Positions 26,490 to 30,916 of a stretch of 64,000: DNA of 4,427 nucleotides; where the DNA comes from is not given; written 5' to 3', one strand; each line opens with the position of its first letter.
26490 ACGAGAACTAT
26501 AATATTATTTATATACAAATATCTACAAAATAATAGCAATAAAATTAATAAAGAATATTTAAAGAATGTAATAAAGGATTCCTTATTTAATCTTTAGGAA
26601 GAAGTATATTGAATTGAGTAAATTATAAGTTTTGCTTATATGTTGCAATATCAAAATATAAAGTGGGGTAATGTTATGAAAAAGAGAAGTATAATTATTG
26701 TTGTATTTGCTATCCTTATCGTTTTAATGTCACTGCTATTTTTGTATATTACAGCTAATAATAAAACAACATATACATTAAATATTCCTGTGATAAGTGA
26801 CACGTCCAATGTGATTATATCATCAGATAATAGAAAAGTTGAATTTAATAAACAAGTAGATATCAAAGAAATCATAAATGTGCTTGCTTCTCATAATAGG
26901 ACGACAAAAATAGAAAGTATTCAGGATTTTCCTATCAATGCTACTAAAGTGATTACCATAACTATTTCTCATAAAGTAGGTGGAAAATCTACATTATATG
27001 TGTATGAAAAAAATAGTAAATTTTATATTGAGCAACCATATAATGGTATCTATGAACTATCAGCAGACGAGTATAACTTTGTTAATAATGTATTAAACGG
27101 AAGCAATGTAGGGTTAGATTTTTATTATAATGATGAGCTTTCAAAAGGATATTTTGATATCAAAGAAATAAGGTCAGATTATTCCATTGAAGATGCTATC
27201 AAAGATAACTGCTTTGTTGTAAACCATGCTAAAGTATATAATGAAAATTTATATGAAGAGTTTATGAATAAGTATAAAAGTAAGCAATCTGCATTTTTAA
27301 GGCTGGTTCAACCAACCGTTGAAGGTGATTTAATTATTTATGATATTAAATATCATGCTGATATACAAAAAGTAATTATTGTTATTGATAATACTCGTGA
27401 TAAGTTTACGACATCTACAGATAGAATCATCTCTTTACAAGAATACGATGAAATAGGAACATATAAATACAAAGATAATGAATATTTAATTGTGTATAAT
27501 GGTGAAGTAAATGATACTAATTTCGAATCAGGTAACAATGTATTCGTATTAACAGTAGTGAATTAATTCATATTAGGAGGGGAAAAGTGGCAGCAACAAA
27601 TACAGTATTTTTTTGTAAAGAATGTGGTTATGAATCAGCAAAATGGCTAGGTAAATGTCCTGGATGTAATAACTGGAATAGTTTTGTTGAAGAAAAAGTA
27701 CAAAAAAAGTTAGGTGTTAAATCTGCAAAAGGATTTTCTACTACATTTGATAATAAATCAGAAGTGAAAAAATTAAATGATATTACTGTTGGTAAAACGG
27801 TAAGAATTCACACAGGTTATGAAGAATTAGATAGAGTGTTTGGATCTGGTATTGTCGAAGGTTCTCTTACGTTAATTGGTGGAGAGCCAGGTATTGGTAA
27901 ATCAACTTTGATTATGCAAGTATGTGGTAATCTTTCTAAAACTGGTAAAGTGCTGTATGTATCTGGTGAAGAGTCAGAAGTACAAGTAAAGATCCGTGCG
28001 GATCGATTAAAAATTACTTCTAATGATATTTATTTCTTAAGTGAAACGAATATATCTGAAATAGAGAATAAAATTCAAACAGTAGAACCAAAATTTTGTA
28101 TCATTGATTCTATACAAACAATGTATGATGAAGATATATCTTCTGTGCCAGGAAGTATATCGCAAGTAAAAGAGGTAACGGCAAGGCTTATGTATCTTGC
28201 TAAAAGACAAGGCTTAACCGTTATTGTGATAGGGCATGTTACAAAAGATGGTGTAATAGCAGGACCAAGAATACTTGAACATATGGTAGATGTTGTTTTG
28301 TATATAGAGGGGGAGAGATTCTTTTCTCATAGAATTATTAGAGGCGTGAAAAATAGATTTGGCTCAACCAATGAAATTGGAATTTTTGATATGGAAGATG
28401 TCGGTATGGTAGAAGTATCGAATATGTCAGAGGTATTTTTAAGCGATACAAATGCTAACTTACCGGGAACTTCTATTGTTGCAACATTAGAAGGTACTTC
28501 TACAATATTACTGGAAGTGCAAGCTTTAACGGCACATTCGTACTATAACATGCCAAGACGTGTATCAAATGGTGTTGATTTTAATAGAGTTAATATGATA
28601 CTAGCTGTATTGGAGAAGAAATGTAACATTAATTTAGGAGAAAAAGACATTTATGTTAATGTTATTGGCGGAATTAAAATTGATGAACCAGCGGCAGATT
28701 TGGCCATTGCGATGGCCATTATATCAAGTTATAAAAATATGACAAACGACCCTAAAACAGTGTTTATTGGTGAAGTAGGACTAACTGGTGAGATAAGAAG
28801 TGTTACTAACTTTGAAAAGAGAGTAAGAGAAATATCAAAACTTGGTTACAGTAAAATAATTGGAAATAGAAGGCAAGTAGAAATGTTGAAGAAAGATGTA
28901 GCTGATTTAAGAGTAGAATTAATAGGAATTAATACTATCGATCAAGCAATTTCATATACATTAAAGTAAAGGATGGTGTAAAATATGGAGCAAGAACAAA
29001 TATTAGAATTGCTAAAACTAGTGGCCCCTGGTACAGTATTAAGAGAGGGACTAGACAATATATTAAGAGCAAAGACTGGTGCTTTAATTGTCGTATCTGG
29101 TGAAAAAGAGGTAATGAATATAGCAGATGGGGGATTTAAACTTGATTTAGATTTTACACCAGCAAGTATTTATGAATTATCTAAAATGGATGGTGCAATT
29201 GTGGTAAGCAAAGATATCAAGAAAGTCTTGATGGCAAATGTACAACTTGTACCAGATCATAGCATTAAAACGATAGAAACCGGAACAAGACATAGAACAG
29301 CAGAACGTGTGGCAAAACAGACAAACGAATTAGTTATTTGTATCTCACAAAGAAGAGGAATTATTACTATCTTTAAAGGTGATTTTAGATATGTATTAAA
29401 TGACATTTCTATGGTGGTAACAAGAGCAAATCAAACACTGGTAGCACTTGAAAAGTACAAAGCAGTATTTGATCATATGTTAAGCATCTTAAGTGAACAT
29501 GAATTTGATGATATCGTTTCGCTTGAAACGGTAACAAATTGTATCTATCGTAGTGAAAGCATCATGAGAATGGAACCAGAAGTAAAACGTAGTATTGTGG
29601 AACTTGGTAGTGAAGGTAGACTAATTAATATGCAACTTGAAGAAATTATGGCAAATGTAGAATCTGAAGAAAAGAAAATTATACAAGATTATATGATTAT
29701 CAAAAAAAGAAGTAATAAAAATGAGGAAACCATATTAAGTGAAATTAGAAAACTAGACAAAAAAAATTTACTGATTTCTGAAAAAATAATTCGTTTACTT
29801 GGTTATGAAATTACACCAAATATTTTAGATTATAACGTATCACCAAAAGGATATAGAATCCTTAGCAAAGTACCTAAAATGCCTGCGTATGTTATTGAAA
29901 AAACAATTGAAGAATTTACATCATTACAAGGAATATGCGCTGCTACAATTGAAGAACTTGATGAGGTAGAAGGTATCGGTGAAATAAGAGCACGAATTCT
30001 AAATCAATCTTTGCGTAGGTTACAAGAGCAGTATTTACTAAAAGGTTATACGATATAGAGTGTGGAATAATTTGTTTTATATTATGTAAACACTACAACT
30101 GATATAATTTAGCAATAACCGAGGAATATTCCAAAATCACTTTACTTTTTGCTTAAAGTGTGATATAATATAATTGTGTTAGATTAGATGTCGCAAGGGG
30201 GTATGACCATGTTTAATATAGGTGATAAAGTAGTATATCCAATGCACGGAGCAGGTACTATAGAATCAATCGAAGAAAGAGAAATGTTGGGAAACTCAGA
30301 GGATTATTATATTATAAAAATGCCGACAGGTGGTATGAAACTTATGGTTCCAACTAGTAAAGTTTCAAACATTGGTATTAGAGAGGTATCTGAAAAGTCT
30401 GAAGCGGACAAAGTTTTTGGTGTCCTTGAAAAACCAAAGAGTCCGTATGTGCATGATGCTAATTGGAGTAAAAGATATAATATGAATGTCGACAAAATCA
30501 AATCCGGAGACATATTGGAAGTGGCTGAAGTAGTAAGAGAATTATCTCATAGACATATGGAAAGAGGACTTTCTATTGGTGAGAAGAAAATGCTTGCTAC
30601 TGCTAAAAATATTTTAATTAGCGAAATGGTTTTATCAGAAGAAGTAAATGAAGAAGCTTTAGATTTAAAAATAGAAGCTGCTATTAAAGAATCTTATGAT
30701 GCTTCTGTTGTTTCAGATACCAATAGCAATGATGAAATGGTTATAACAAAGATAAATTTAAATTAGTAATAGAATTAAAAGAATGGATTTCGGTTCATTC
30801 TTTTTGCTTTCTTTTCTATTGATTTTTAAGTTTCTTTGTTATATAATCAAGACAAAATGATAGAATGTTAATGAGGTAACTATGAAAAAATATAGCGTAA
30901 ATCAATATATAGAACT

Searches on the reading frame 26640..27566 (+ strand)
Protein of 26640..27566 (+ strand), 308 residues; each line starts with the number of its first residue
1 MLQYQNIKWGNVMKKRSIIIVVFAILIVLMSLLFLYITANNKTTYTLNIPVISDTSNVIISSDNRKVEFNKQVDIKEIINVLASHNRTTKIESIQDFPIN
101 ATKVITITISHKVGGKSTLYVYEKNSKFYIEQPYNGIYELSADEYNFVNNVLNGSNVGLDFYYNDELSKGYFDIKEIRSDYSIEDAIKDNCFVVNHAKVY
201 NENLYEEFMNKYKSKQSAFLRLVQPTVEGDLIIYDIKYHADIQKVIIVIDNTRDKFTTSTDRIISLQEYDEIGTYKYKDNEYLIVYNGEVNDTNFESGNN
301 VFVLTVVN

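Call 83: search_protein_families(library=pfam, proteins=[window:26640-27566:+], max_evalue=0.001)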
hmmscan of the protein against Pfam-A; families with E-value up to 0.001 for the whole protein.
window:26640-27566:+ (308 aa): 2 families
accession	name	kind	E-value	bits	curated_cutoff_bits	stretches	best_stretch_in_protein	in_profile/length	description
PF17225.8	DUF5301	-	2.9e-18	66.7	23.1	1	47-139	5-97/97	Domain of unknown function (DUF5300)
PF14275.11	DUF4362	-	1.6e-06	28.6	25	1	192-274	4-81/91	Domain of unknown function (DUF4362)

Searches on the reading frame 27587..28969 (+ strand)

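Call 83: search_protein_families(library=pfam, proteins=[window:27587-28969:+], max_evalue=0.001)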
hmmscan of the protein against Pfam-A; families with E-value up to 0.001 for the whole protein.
window:27587-28969:+ (460 aa): 11 families
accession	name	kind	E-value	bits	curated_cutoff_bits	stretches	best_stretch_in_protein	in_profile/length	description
PF13481.12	AAA_25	-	2.4e-14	53.8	27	1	85-222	26-194/195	AAA domain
PF06745.19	ATPase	-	4.1e-14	53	26.6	1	75-143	2-72/231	KaiC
PF18073.7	Zn_ribbon_LapB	-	1.4e-11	44.3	25.7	1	10-35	3-28/28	Rubredoxin metal binding domain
PF13541.12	ChlI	-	7e-11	42.5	27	1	344-425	34-116/121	Subunit ChlI of Mg-chelatase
PF03796.21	DnaB_C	-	1.5e-10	41.4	27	1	74-217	2-137/255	DnaB-like helicase C terminal domain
PF00005.33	ABC_tran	-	0.0001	23.4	25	1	89-159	8-79/137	ABC transporter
PF08423.17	Rad51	-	0.0001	22.1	22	0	70-218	4-175/244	Rad51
PF05362.19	Lon_C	-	0.00019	21.5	21.1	1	351-459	92-203/205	Lon protease (S16) C-terminal proteolytic domain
PF13191.12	AAA_16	-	0.0003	21.7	32.6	1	91-132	21-63/167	AAA ATPase domain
PF07088.17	GvpD_P-loop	-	0.0004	20.8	24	0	92-131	10-49/189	GvpD gas vesicle protein, P-loop domain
PF25199.1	nSTAND_NTPase5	-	0.00062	20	34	0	92-142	41-93/145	Novel STAND NTPase 5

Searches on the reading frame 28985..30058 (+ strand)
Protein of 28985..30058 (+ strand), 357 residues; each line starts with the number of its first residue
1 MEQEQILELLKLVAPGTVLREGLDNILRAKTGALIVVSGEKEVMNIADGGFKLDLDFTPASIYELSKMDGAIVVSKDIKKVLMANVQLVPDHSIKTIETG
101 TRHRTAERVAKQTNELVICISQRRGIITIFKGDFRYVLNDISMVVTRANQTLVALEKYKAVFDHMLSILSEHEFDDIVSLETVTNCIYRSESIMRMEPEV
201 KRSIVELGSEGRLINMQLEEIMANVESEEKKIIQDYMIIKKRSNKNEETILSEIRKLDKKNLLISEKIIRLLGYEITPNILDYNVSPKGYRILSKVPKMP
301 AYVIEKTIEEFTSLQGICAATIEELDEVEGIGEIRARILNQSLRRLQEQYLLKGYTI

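Call 83: search_protein_families(library=pfam, proteins=[window:28985-30058:+], max_evalue=0.001)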
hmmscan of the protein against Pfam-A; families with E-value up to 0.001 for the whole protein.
window:28985-30058:+ (357 aa): 3 families
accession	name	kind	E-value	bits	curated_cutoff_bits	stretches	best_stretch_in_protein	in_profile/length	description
PF10635.14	DisA-linker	-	4e-41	140.6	25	1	138-278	1-139/142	DisA bacterial checkpoint controller linker region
PF02457.21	DAC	-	9.2e-29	99.9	27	1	21-132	2-116/119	DisA bacterial checkpoint controller nucleotide-binding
PF00633.29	HHH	-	2.8e-05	24.2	24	1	313-337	1-25/30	Helix-hairpin-helix motif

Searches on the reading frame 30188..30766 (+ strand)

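Call 83: search_protein_families(library=pfam, proteins=[window:30188-30766:+], max_evalue=0.001)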
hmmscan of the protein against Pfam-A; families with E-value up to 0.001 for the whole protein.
window:30188-30766:+ (192 aa): 2 families
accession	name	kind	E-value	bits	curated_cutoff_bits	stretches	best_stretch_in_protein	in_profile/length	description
PF21095.3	CarD_C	-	1.6e-29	102.2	23.1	1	75-159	1-83/87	CarD, C-terminal domain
PF02559.22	CarD_TRCF_RID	-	3.8e-19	69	23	1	9-67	1-56/57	CarD-like/TRCF RID domain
